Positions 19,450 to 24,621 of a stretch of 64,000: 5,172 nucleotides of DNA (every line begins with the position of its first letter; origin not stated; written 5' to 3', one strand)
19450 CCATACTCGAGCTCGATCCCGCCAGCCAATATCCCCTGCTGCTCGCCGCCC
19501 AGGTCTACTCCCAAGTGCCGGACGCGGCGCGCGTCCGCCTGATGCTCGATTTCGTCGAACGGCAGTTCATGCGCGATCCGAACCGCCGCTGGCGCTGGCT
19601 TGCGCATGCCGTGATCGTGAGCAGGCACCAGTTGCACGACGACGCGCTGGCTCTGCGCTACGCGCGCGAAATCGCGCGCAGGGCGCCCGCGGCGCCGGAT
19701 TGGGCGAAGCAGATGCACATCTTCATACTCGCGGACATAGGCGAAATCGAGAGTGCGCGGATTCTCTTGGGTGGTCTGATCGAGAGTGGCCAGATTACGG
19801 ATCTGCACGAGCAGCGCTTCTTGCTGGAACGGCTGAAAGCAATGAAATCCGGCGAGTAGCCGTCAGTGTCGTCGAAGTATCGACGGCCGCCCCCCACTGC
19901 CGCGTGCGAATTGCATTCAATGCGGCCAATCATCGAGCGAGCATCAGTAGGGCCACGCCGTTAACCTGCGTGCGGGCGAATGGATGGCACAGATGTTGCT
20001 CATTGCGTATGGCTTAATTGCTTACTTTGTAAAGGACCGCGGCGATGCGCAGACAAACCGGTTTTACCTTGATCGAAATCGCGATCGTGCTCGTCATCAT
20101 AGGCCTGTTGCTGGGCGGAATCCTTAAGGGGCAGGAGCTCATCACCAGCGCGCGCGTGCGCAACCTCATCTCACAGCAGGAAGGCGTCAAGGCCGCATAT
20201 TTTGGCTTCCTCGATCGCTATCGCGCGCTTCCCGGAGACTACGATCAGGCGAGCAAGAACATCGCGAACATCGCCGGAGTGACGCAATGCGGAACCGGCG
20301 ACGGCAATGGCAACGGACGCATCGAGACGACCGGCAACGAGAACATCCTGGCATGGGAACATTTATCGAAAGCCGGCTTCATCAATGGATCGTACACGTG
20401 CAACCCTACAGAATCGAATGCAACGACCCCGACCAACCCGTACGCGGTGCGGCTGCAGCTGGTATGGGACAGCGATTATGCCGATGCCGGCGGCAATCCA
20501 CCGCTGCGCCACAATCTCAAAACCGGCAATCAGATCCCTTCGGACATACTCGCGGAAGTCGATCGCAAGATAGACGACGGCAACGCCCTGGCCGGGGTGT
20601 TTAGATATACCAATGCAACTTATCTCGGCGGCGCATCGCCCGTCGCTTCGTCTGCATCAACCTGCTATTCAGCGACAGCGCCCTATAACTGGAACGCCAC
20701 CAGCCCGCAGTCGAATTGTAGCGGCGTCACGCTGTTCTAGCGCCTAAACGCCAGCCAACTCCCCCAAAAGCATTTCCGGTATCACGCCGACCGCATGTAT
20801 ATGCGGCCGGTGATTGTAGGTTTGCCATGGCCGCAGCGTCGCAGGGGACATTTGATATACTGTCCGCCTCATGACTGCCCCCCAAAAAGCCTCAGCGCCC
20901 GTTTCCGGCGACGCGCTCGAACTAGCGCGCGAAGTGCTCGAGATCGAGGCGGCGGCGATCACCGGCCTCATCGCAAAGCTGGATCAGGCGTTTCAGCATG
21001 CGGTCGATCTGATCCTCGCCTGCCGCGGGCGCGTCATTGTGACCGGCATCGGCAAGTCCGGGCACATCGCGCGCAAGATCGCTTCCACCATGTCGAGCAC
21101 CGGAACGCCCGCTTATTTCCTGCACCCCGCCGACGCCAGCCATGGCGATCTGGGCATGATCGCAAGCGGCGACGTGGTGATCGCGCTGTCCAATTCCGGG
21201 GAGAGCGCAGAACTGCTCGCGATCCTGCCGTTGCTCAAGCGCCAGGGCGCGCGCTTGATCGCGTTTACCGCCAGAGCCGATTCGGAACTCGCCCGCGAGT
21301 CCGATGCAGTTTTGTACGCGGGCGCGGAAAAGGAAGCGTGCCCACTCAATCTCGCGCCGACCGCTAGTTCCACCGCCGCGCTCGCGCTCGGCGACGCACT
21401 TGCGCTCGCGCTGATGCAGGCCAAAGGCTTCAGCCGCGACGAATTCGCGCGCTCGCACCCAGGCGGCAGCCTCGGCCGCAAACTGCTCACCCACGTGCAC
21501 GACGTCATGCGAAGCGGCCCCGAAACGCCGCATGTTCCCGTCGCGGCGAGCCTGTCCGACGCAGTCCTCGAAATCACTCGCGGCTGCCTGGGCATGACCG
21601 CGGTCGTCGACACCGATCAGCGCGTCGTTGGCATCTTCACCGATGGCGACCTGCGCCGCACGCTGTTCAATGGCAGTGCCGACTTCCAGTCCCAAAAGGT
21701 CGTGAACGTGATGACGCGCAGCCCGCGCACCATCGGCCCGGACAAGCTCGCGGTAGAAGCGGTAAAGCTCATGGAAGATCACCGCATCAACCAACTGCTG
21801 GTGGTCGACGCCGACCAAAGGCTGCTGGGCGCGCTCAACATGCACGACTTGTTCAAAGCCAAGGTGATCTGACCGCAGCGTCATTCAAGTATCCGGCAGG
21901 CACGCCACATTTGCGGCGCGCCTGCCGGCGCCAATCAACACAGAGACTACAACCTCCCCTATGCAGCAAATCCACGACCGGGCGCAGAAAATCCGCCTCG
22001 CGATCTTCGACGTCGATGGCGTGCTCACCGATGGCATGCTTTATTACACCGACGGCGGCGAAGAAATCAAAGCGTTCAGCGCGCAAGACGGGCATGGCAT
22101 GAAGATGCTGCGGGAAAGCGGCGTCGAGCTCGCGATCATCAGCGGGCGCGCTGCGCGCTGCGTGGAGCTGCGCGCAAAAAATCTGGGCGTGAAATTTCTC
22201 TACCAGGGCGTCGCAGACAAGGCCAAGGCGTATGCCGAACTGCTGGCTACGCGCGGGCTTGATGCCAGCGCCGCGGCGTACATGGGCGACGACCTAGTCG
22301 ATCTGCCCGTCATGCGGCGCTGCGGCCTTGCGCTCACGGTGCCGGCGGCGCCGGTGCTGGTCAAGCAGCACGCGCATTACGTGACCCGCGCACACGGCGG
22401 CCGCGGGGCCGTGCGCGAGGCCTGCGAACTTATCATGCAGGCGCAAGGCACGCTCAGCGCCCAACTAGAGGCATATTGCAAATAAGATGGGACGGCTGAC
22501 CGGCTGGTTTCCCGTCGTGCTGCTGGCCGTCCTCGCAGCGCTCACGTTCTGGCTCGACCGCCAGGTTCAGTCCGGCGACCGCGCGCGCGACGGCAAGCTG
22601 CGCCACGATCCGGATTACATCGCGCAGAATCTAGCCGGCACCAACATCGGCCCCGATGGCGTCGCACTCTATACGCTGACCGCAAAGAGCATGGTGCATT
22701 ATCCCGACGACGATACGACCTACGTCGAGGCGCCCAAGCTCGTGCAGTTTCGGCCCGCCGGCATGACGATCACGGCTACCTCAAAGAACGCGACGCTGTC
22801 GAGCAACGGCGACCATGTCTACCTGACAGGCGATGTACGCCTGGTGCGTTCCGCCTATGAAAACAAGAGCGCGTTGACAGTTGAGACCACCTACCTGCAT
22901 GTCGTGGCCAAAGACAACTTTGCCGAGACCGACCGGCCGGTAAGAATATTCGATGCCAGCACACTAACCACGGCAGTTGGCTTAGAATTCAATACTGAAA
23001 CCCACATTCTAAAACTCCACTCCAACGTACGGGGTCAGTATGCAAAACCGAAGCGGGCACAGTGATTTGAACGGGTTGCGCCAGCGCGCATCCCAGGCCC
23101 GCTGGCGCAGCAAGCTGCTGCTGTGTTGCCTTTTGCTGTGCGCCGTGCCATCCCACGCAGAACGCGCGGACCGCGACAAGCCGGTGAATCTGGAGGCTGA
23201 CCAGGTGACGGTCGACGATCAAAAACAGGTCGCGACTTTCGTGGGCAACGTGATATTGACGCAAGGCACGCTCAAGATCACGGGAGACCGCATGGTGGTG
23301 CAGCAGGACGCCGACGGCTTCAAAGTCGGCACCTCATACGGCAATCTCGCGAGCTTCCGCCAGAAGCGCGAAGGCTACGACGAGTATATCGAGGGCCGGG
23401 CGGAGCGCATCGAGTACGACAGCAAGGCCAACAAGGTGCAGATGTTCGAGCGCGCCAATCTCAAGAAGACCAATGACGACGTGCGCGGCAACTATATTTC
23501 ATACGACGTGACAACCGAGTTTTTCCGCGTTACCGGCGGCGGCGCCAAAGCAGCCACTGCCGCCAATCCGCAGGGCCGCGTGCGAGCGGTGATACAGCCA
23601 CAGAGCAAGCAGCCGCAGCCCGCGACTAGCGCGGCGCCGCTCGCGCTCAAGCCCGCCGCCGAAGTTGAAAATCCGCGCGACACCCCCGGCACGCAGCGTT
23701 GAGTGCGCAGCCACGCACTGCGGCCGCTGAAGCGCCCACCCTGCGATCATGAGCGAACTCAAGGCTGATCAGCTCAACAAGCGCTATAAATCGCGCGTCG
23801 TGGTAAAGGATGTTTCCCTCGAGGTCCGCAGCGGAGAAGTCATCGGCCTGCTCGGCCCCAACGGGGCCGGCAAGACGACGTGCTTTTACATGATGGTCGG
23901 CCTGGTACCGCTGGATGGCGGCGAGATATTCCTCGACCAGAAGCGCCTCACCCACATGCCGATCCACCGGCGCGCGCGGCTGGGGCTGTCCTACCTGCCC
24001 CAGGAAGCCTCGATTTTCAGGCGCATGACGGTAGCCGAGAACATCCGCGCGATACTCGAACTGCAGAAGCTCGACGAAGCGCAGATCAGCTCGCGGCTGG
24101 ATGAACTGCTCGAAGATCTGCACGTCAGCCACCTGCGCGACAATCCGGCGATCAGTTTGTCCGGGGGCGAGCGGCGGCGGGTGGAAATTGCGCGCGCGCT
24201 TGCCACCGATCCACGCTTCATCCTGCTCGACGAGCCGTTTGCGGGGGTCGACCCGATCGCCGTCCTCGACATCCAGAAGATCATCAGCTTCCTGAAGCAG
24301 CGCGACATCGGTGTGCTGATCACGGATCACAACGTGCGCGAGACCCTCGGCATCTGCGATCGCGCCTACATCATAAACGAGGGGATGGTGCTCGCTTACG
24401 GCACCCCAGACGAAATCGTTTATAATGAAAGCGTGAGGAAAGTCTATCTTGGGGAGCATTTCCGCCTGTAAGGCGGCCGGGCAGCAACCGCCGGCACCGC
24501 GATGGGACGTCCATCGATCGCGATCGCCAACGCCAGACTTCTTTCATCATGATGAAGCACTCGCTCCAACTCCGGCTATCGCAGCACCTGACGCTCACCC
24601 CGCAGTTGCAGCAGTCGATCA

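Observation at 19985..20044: Consensus-perfect sigma-54 promoter drives the separately encoded pilin gene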

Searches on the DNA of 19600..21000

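Call 43: search_rna_families(source=window, start=19600, end=21000, threshold=evalue, max_evalue=1)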
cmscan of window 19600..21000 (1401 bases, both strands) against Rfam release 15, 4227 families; matches with E-value up to 1: 0.
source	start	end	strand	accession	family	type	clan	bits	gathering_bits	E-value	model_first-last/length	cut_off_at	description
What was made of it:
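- Tried and rejected: RNA element in the leader: no Rfam match at E up to 1 in 19600-21000 (call 43).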

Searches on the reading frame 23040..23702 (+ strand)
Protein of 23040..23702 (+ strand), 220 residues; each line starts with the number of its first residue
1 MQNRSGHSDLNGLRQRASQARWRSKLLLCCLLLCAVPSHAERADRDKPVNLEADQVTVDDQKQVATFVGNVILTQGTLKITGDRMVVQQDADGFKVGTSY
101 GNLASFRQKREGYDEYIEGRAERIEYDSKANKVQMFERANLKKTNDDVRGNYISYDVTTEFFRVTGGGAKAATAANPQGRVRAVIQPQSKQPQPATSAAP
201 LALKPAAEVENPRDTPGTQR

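Call 6: search_protein_families(library=pfam, proteins=[window:23040-23702:+])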
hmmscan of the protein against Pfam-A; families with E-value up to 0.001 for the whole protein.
window:23040-23702:+ (220 aa): 1 family
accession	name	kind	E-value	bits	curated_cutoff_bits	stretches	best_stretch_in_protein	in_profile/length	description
PF03968.19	LptD_N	-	4.8e-27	94.9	20.4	1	51-160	2-112/113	LptA/(LptD N-terminal domain) LPS transport protein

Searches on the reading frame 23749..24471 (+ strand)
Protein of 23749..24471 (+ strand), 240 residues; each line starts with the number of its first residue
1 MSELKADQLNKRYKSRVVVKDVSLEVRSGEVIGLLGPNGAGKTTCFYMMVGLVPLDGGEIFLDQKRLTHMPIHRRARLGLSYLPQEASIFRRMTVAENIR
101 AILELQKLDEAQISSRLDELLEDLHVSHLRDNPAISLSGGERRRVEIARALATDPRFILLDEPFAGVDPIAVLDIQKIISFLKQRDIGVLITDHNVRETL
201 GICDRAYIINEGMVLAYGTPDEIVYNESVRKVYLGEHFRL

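Call 19: search_protein_families(library=ncbifam, proteins=[window:23749-24471:+], max_evalue=0.01)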
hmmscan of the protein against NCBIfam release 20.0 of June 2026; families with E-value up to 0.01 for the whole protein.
window:23749-24471:+ (240 aa): 187 families (the best 25 are shown)
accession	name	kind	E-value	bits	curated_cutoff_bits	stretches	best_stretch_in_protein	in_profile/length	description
TIGR04406.1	LPS_export_lptB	equivalog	3.7e-117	389.8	240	1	4-240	2-239/239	LPS export ABC transporter ATP-binding protein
NF008144.0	PRK10895.1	equivalog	1.1e-104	349.2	381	1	1-240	1-241/241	LPS export ABC transporter ATP-binding protein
TIGR03410.1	urea_trans_UrtE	equivalog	5e-49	166.8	285.8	1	4-230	1-225/230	urea ABC transporter ATP-binding subunit UrtE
TIGR01188.1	drrA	subfamily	9e-49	166.4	312.45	1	11-223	1-211/302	daunorubicin resistance ABC transporter, ATP-binding protein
NF008449.1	PRK11300.1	equivalog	5.2e-47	160.2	362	2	115-236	132-254/255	high-affinity branched-chain amino acid ABC transporter ATP-binding protein LivG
NF040840.2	tungstate_WtpC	equivalog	1.6e-45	155.9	440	1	4-226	2-221/347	tungstate ABC transporter ATP-binding protein WtpC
TIGR00968.1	3a0106s01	subfamily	2.3e-43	148.4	342.75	1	7-228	4-223/237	sulfate ABC transporter ATP-binding protein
TIGR03864.1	PQQ_ABC_ATP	hypoth_equivalog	5.4e-43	147.1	302.25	1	4-231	2-227/236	ABC transporter, ATP-binding subunit, PQQ-dependent alcohol dehydrogenase system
NF006987.0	PRK09452.1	equivalog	1e-42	146.2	482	1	6-227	20-238/378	spermidine/putrescine ABC transporter ATP-binding protein PotA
TIGR03258.1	PhnT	equivalog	1.2e-42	146.3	499.15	1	4-224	9-228/359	2-aminoethylphosphonate ABC transport system ATP-binding subunit PhnT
NF043075.1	MMSYN1_0197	equivalog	2e-42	145.3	550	1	6-228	5-224/341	spermidine/putrescine ABC transporter ATP-binding protein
TIGR03265.1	PhnT2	equivalog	2.5e-42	145.4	457.7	1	3-226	4-224/353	putative 2-aminoethylphosphonate ABC transporter ATP-binding protein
NF033858.1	ABC2_perm_RbbA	equivalog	2.6e-42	144.8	1050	1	4-228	267-489/909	ribosome-associated ATPase/putative transporter RbbA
NF010060.0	PRK13537.1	equivalog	1e-41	142.9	521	1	4-227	16-237/314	nodulation factor ABC transporter ATP-binding protein NodI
TIGR01186.1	proV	subfamily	3.1e-41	141.7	326.6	1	15-228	5-222/363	betaine/proline/choline family ABC transporter ATP-binding protein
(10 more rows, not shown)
